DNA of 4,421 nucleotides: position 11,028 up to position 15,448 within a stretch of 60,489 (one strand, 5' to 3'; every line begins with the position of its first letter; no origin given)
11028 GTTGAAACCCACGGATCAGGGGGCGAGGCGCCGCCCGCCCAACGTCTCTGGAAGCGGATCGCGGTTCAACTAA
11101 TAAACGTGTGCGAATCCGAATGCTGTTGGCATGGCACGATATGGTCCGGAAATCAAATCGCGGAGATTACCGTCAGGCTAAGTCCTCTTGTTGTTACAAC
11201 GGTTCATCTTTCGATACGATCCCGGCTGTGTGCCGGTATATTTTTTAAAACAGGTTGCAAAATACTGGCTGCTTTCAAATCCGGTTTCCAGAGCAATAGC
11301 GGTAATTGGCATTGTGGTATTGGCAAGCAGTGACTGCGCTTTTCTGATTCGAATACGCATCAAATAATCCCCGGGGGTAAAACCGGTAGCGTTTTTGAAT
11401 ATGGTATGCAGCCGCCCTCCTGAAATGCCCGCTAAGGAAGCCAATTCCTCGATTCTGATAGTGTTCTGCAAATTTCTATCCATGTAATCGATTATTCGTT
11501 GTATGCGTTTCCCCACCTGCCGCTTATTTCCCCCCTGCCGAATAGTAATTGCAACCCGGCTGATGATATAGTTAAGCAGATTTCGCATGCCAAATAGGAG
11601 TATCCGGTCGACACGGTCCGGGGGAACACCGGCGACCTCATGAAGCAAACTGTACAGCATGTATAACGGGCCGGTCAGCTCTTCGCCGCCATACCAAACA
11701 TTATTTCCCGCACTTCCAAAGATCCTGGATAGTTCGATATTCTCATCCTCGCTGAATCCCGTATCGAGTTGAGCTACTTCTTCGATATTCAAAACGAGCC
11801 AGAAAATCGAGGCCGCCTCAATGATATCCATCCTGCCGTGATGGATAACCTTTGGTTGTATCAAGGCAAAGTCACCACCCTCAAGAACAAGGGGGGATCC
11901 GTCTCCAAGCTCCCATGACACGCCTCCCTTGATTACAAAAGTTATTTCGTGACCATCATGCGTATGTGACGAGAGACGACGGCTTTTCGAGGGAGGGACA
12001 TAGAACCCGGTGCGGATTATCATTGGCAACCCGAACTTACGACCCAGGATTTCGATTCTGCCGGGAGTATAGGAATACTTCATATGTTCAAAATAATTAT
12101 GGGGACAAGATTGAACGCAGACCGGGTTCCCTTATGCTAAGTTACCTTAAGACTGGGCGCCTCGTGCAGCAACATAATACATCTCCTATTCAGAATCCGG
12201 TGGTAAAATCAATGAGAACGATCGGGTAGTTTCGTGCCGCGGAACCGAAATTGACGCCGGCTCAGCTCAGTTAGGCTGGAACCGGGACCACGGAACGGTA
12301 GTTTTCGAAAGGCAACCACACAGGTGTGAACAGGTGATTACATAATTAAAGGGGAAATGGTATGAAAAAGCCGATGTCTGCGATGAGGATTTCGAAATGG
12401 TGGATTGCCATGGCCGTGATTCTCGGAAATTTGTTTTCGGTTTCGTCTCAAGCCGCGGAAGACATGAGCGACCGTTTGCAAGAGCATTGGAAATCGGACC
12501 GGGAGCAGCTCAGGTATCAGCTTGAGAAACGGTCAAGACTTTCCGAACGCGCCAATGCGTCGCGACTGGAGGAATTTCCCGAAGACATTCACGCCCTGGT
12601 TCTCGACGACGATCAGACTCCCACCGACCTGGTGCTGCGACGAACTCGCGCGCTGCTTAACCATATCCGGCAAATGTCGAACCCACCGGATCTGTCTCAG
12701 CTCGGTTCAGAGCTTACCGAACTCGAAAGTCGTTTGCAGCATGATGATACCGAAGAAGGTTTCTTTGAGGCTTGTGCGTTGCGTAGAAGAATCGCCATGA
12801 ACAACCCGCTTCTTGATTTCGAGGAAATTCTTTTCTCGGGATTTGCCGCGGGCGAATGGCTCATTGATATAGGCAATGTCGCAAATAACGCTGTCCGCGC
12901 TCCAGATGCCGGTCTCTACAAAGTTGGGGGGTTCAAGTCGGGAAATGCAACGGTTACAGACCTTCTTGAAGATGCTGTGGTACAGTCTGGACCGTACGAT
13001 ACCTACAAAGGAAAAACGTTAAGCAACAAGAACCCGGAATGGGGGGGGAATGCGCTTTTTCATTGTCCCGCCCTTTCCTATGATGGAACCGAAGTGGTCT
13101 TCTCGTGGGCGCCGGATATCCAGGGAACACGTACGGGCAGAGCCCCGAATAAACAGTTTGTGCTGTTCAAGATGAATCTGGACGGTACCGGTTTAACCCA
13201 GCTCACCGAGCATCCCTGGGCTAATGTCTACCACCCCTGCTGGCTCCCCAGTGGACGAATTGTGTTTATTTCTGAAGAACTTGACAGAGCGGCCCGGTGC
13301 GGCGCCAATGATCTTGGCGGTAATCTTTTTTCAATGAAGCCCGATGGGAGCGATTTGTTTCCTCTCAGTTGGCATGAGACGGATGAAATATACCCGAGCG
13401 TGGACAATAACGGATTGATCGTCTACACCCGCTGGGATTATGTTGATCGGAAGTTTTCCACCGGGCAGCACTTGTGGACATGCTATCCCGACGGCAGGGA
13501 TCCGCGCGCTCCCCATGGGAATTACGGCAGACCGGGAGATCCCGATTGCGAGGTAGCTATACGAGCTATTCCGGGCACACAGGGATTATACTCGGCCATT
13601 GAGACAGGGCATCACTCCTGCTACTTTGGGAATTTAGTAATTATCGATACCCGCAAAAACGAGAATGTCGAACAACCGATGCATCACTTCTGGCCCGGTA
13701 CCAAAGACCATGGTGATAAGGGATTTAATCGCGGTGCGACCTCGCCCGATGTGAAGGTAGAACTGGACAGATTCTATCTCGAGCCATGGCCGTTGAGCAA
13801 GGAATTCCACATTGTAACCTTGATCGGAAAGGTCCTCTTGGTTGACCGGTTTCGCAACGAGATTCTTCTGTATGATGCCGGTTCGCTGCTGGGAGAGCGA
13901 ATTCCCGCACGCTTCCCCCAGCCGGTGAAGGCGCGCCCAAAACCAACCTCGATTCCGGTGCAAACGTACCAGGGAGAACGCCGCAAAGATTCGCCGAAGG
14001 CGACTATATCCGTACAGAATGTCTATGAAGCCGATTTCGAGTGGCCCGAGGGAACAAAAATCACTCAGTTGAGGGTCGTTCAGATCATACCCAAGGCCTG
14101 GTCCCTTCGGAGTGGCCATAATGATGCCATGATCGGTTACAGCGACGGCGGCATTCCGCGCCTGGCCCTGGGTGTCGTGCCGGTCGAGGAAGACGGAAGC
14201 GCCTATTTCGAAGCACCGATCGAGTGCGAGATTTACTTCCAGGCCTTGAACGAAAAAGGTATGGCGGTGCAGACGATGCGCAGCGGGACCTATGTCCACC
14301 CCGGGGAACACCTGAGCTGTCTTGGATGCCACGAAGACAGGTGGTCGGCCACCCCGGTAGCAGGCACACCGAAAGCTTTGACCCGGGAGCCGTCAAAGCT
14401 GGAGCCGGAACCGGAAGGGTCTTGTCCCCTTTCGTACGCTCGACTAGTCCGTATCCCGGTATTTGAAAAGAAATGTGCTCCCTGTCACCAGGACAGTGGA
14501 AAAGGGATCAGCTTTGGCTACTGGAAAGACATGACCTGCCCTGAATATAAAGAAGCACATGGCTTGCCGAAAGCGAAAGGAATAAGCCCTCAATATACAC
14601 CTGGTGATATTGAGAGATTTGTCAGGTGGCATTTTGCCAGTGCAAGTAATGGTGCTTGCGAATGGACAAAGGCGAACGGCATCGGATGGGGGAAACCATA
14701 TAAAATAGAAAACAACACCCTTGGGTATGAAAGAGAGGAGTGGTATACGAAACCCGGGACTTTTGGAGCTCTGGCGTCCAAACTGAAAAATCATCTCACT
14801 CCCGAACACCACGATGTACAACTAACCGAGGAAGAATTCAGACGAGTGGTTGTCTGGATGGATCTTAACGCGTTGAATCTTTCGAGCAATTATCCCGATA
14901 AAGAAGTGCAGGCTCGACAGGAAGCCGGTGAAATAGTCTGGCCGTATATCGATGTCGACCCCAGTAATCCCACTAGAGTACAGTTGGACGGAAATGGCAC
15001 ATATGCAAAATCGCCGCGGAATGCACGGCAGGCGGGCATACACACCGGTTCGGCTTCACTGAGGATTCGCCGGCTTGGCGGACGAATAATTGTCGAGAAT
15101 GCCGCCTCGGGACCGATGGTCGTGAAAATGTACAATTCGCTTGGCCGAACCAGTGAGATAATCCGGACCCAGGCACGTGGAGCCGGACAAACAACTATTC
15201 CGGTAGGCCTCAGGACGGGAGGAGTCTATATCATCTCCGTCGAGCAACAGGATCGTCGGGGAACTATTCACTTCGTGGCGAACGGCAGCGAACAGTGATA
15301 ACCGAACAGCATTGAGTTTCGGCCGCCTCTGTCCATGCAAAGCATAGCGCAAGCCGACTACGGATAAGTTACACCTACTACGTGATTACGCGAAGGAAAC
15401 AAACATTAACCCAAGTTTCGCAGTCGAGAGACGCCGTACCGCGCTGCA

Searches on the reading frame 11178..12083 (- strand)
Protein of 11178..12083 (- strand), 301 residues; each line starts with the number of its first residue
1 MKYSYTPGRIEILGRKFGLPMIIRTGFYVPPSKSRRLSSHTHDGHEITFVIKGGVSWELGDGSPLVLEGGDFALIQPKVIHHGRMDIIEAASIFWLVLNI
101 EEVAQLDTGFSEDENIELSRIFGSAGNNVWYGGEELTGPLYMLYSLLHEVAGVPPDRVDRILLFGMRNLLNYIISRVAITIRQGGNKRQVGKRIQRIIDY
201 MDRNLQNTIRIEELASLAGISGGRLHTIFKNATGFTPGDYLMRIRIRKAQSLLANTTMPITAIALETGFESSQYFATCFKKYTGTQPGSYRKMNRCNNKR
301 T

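Call 10: search_protein_families(library=pfam, proteins=[window:11178-12083:-], max_evalue=0.001)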
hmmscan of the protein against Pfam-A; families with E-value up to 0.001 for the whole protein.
window:11178-12083:- (301 aa): 4 families
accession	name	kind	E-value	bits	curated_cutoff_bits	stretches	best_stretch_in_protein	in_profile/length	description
PF12833.13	HTH_18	-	2.6e-22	79.3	33.6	1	214-292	1-79/80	Helix-turn-helix domain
PF00165.29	HTH_AraC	-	9.1e-17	61.2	26.6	2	255-292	6-42/42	Bacterial regulatory helix-turn-helix proteins, AraC family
PF07883.17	Cupin_2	-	1.3e-07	31.7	27.2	1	38-93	12-66/70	Cupin domain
PF02311.25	AraC_binding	-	1.5e-07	31.7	21.1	1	38-146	17-115/135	AraC-like ligand binding domain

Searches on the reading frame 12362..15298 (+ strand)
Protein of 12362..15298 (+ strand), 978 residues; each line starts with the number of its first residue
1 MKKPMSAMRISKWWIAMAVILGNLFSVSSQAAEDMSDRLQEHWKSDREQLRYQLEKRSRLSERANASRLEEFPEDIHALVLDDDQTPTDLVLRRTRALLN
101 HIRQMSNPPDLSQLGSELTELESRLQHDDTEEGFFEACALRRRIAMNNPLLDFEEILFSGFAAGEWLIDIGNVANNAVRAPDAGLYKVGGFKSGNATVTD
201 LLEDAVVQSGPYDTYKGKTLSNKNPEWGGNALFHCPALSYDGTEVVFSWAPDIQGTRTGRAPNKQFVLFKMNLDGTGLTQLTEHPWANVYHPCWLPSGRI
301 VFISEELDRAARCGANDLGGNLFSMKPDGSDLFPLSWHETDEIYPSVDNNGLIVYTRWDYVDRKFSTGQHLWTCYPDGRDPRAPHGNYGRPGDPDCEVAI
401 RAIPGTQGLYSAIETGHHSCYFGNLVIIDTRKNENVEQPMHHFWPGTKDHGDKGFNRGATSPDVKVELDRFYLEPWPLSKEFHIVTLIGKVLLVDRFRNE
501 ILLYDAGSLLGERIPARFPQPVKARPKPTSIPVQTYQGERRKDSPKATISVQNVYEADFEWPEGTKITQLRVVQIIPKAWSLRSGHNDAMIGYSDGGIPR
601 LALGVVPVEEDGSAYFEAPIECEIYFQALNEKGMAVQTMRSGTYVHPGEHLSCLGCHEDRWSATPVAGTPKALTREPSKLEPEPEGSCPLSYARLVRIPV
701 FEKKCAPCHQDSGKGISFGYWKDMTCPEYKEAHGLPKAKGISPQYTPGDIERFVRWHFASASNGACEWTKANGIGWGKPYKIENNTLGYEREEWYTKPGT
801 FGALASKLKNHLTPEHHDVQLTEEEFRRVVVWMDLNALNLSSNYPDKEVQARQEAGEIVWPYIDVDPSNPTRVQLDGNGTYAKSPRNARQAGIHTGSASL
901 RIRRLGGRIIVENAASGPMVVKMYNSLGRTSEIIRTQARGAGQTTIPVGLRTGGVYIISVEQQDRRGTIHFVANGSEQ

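Call 7: search_protein_families(library=pfam, proteins=[window:12362-15298:+], max_evalue=1)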
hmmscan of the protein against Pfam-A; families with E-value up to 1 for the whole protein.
window:12362-15298:+ (978 aa): 3 families
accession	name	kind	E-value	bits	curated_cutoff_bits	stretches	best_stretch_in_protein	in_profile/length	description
PF18582.6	HZS_alpha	-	3.4e-21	76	26.6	1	567-658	3-98/98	Hydrazine synthase alpha subunit middle domain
PF13442.11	Cytochrome_CBB3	-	0.011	16.5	27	0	700-719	9-28/68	Cytochrome C oxidase, cbb3-type, subunit III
PF00034.26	Cytochrom_C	-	0.039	15.7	21.3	1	700-740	7-41/90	Cytochrome c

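Call 8: search_protein_families(library=ncbifam, proteins=[window:12362-15298:+], max_evalue=1)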
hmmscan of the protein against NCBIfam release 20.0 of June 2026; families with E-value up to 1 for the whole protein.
window:12362-15298:+ (978 aa): 4 families
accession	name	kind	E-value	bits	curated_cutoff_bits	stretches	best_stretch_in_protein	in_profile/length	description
NF052339.1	hydrazine_alpha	equivalog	8.5e-08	30.5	800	1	603-660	530-587/804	hydrazine synthase subunit alpha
TIGR04183.1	Por_Secre_tail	domain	0.0057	16.6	23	1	909-969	11-67/72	T9SS type A sorting domain-containing protein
TIGR02800.1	propeller_TolB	equivalog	0.0086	15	343.15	1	240-352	233-335/418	Tol-Pal system beta propeller repeat protein TolB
NF053518.1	DipepPtdsDpp5Prph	equivalog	0.11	10.9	900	1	263-336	39-102/655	dipeptidyl-peptidase Dpp5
